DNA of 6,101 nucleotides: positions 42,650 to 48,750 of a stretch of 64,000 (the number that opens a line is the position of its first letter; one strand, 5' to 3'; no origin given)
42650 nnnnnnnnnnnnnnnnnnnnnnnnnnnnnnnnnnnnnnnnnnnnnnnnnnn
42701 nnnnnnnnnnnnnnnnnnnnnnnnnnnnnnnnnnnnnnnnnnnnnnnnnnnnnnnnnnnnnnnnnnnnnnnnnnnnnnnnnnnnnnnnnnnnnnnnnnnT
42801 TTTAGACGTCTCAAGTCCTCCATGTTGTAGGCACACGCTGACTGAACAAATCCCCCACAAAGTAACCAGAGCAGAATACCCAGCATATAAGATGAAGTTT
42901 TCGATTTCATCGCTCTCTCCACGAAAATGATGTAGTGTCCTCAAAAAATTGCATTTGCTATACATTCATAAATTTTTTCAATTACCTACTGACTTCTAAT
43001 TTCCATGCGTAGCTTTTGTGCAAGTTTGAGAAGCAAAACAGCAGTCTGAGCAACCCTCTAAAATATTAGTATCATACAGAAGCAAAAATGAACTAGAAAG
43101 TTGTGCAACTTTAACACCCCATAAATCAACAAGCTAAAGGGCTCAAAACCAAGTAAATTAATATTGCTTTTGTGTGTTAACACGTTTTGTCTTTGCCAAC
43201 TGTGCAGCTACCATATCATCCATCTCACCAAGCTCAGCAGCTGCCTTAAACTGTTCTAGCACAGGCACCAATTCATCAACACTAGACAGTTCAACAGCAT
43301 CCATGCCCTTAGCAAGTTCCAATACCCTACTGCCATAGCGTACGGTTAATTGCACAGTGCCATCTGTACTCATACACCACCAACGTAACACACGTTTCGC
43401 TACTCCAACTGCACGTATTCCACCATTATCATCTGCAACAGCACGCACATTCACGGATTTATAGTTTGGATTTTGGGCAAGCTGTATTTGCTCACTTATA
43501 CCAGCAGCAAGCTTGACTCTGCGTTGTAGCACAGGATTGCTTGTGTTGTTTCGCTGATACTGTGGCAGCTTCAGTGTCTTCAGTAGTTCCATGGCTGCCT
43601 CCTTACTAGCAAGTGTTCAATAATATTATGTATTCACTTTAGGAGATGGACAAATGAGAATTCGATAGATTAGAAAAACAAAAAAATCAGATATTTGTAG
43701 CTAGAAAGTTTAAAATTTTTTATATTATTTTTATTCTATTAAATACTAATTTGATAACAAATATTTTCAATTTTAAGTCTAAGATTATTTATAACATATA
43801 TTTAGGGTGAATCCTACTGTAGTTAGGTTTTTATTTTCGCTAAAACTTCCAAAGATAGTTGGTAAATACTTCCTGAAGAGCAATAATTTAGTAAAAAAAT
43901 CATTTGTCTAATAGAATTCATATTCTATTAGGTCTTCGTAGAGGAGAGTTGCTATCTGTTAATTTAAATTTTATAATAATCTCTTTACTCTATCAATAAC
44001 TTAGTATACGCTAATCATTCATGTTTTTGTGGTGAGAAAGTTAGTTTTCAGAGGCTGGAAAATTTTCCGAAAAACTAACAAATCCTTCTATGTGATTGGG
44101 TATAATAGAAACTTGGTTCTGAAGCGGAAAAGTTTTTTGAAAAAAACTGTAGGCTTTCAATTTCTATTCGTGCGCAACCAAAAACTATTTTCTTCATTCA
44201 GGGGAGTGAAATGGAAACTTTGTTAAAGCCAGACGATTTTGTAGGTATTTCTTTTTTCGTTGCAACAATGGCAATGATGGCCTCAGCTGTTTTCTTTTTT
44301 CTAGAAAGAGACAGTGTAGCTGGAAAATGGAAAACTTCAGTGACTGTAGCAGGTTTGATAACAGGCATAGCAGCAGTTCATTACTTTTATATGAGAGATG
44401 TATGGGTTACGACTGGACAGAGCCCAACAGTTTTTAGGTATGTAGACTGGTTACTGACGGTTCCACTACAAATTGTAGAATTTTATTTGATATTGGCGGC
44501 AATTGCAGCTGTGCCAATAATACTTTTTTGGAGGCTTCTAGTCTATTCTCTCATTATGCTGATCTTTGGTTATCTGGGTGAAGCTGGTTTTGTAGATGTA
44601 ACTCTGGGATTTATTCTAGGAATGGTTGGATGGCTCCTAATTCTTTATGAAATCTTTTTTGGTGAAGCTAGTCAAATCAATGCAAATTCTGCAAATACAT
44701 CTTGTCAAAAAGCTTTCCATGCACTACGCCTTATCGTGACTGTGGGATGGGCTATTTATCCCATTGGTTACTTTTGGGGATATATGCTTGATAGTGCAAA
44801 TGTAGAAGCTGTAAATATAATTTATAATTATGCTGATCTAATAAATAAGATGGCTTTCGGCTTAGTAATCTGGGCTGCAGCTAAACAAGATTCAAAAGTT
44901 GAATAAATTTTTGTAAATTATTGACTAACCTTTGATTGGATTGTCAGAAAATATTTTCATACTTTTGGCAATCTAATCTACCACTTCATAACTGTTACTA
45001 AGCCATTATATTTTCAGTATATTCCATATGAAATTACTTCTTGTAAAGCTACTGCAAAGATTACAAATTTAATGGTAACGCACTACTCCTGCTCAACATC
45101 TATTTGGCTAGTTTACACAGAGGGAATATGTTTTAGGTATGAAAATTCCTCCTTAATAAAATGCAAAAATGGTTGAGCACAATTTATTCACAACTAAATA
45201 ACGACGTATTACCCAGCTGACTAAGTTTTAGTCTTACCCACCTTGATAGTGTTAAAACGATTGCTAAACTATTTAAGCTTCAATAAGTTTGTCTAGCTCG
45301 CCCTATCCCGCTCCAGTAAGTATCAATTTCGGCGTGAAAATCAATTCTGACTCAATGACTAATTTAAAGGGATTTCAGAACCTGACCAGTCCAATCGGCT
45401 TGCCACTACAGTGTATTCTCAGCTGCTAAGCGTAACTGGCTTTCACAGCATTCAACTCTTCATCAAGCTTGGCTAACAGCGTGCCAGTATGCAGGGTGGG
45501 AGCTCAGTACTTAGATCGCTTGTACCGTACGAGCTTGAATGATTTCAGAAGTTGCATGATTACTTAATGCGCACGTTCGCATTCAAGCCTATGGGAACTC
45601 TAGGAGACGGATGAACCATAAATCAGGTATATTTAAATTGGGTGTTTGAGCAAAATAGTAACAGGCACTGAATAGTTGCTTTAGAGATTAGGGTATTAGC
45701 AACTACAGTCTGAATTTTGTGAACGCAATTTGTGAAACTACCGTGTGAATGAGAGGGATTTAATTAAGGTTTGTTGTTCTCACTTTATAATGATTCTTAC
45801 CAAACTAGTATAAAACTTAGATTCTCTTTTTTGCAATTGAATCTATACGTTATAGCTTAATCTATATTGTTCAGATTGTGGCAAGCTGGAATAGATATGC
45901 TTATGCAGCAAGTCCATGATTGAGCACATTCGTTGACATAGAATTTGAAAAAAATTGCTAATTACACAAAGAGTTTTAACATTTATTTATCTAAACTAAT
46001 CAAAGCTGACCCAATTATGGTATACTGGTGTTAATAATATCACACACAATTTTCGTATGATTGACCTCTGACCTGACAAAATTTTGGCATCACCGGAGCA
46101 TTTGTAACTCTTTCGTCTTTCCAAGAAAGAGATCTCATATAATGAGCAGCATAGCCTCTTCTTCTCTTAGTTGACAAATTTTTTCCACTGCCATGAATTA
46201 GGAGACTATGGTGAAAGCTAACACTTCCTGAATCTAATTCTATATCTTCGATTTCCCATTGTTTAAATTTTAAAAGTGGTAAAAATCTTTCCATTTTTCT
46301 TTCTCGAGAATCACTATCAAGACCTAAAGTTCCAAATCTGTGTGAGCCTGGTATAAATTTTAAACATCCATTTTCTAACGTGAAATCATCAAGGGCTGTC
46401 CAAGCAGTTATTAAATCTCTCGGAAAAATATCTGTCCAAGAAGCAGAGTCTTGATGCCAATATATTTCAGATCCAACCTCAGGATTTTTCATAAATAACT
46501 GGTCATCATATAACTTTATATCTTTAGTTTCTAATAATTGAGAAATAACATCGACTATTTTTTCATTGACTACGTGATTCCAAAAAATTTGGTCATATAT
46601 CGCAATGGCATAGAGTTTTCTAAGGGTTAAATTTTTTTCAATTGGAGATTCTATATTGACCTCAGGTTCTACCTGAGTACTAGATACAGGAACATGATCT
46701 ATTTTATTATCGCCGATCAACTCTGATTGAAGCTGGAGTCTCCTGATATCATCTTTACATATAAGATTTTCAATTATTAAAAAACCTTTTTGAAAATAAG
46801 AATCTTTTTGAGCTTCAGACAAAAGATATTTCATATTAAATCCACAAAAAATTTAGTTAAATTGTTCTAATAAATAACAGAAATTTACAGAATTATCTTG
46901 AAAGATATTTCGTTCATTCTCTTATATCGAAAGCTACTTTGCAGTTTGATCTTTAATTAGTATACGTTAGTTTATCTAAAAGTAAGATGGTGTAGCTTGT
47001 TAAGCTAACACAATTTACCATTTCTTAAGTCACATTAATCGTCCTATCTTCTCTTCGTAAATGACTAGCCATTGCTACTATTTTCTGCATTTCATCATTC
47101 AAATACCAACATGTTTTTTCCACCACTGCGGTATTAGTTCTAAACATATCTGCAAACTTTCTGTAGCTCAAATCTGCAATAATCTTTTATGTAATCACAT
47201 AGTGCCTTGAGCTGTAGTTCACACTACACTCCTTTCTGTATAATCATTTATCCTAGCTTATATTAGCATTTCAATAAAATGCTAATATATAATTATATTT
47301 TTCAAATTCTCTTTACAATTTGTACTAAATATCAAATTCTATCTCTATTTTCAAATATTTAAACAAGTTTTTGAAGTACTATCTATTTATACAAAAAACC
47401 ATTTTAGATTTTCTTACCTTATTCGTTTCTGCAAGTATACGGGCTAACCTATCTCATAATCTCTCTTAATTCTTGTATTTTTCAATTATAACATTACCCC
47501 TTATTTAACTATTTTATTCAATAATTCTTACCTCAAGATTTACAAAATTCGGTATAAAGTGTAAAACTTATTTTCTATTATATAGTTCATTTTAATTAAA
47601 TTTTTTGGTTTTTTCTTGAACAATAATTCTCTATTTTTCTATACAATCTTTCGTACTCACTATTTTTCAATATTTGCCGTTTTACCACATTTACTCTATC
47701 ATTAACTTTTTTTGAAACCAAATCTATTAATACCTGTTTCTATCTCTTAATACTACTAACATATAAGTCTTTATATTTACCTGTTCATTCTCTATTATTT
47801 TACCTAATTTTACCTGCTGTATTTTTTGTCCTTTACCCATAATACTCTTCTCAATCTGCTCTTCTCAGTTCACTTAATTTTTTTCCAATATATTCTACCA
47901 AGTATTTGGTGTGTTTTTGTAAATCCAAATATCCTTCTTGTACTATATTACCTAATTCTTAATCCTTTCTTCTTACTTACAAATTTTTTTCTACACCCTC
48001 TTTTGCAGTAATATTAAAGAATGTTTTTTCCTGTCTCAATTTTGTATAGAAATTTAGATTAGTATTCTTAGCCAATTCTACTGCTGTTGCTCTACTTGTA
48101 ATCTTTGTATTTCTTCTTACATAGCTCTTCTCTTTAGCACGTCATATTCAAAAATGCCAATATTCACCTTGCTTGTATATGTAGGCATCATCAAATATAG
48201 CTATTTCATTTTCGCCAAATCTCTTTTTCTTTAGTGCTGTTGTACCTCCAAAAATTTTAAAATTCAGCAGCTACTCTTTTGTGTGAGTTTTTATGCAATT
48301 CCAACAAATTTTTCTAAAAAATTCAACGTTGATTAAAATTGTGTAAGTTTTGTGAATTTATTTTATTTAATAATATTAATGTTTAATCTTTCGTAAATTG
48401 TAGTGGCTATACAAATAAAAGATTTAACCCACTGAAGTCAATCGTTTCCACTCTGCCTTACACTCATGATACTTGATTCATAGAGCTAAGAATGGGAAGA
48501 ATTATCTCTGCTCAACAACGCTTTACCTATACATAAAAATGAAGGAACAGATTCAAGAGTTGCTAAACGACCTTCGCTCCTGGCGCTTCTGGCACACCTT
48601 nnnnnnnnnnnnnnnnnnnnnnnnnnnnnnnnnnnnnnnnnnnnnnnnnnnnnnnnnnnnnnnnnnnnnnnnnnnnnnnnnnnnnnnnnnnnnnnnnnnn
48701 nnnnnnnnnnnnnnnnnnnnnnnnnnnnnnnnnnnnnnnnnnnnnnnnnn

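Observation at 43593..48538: AT-rich island carrying an orphan proteorhodopsin, a PhyH-type dioxygenase and a decayed foreign gene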

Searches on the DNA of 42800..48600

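Call 68: search_rna_families(source=window, start=42800, end=48600, threshold=evalue, max_evalue=1)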
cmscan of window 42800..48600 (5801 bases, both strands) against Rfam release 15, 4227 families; matches with E-value up to 1: 0.
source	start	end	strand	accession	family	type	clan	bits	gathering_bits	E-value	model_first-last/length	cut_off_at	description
